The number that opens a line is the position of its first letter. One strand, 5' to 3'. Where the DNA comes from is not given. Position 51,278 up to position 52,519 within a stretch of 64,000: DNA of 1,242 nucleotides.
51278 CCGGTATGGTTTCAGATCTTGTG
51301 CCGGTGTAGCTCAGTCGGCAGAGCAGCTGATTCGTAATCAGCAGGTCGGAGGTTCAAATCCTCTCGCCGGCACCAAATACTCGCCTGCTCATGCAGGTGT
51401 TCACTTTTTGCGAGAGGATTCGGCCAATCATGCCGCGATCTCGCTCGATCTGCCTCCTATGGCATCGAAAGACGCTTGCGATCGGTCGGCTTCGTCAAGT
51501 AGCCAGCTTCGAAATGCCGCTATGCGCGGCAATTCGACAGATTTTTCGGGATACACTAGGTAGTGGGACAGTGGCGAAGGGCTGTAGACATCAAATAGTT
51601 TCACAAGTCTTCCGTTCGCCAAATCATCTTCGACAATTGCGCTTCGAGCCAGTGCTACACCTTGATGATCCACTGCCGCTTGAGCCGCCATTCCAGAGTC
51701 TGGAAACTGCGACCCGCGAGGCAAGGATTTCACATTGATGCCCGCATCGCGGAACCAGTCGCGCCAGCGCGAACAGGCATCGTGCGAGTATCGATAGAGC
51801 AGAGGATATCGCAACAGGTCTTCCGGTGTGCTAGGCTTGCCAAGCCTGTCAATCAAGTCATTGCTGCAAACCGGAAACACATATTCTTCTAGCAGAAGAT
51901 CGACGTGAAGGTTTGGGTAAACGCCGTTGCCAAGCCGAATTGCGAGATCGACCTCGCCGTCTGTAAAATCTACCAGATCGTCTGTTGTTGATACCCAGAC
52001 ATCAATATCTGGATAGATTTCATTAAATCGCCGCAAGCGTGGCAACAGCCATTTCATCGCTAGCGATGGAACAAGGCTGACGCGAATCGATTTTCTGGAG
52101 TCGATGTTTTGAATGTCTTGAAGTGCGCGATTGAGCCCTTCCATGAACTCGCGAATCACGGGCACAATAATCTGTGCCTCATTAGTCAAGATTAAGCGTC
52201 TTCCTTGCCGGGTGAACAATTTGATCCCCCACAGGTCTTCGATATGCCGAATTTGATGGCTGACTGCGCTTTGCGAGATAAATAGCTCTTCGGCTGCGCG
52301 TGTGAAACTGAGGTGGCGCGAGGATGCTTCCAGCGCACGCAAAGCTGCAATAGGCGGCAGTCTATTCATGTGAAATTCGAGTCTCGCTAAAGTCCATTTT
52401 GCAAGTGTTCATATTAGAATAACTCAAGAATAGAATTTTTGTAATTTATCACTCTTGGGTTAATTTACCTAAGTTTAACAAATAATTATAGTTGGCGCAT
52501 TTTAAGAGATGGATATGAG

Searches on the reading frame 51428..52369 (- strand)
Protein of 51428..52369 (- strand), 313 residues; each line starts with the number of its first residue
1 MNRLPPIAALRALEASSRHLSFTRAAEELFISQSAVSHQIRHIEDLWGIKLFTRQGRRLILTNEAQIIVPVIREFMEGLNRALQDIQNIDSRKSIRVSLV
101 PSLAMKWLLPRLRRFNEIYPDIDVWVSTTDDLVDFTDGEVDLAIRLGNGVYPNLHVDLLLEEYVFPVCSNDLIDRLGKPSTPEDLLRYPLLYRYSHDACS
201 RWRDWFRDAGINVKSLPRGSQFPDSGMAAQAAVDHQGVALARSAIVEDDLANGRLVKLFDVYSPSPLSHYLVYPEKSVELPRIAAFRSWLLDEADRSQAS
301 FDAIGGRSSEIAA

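Call 6: search_protein_families(library=pfam, proteins=[window:51428-52369:-], max_evalue=0.01)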
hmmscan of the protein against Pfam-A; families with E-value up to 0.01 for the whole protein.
window:51428-52369:- (313 aa): 3 families
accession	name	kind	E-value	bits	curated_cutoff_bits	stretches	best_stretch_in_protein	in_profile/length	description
PF03466.25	LysR_substrate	-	8.5e-37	127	28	1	92-294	5-208/209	LysR substrate binding domain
PF00126.33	HTH_1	-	1e-19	70.7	26.6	1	8-66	2-60/60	Bacterial regulatory helix-turn-helix protein, lysR family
PF13556.12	HTH_30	-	0.001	19.3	27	1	12-53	4-46/59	PucR C-terminal helix-turn-helix domain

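Call 12: find_related_loci(query=window:51428-52369:-, collection=genome_contigs, flank=10000)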
Query window:51428-52369:- (313 aa) in genome_contigs; peptide patterns used: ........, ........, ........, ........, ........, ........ (x = any residue, [..] = any of these).
168 stretches matched a pattern; 18 encode a relative of the query (tblastn E <= 1e-3); 18 distinct loci.
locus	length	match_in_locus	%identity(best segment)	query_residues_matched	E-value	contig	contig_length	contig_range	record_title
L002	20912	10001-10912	69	1-304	2e-144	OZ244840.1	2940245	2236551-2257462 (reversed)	MAG: Arenicellales bacterium isolate 0609fa3f-ebdd-4737-8371-98b3f3d4481a genome assembly, chromosome: 1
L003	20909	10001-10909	69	2-304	3e-143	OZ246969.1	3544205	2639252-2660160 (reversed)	MAG: Arenicellales bacterium isolate 1218857c-7fba-425a-818a-049516f6d46d genome assembly, chromosome: 1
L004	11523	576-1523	65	2-313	2e-141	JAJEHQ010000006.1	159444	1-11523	MAG: Gammaproteobacteria bacterium isolate p16x60bins.63 k141_14657, whole genome shotgun sequence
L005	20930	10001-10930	66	1-310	2e-141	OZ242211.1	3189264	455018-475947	MAG: Arenicellales bacterium isolate 8ed00baf-69bd-4bcc-a659-9c4d27c6f14a genome assembly, chromosome: 1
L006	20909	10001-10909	67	2-304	7e-141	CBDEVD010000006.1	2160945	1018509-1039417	MAG: Arenicellales bacterium isolate 024ae31b-b524-480c-aba5-61ed3f32f6b3 genome assembly, contig: contig_6, whole genom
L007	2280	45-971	65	2-310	3e-149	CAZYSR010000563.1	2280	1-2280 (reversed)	MAG TPA_asm: uncultured Gammaproteobacteria bacterium isolate SRP338948_co1_31 genome assembly, contig: k141_124489, who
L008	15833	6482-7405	66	2-309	4e-140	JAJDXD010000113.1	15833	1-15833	MAG: Gammaproteobacteria bacterium isolate jk18x25bins.87 k141_102483, whole genome shotgun sequence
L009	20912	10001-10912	66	1-304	8e-138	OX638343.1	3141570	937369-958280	MAG: Arenicellales bacterium isolate d1c8b661-5284-4c74-b01a-eedef1cd8940 genome assembly, chromosome: 1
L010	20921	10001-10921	64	2-308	2e-137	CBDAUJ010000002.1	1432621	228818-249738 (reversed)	MAG: Arenicellales bacterium isolate d9931a99-d968-425b-8f46-6ba07adf8f38 genome assembly, contig: contig_2, whole genom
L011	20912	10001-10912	67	1-304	3e-137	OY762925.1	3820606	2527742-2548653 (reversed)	MAG: Arenicellales bacterium isolate fc57fc85-6992-497f-ba80-5e9215e941df genome assembly, chromosome: 1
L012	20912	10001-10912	66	1-304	5e-137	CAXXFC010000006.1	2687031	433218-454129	MAG: Arenicellales bacterium isolate 9a01abd2-b5de-4981-b0ad-ec789211487c genome assembly, contig: contig_6, whole genom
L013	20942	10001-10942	65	1-312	3e-136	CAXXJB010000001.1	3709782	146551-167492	MAG: Arenicellales bacterium isolate 685ef447-847a-4ca7-9a6d-cc7c06fcaba6 genome assembly, contig: contig_1, whole genom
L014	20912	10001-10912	54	3-304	6e-100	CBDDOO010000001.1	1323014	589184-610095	MAG: Arenicellales bacterium isolate a29debac-1c8f-4757-9535-86e5a3768f11 genome assembly, contig: contig_1, whole genom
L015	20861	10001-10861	43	3-292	9e-73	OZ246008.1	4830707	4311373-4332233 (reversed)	MAG: Kangiellaceae bacterium isolate f4a91cb9-ff24-436b-acfc-e1cc04873ece genome assembly, chromosome: 1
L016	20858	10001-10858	27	10-294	3e-23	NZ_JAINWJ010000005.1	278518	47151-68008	Martelella mediterranea strain IOP_24 contig5, whole genome shotgun sequence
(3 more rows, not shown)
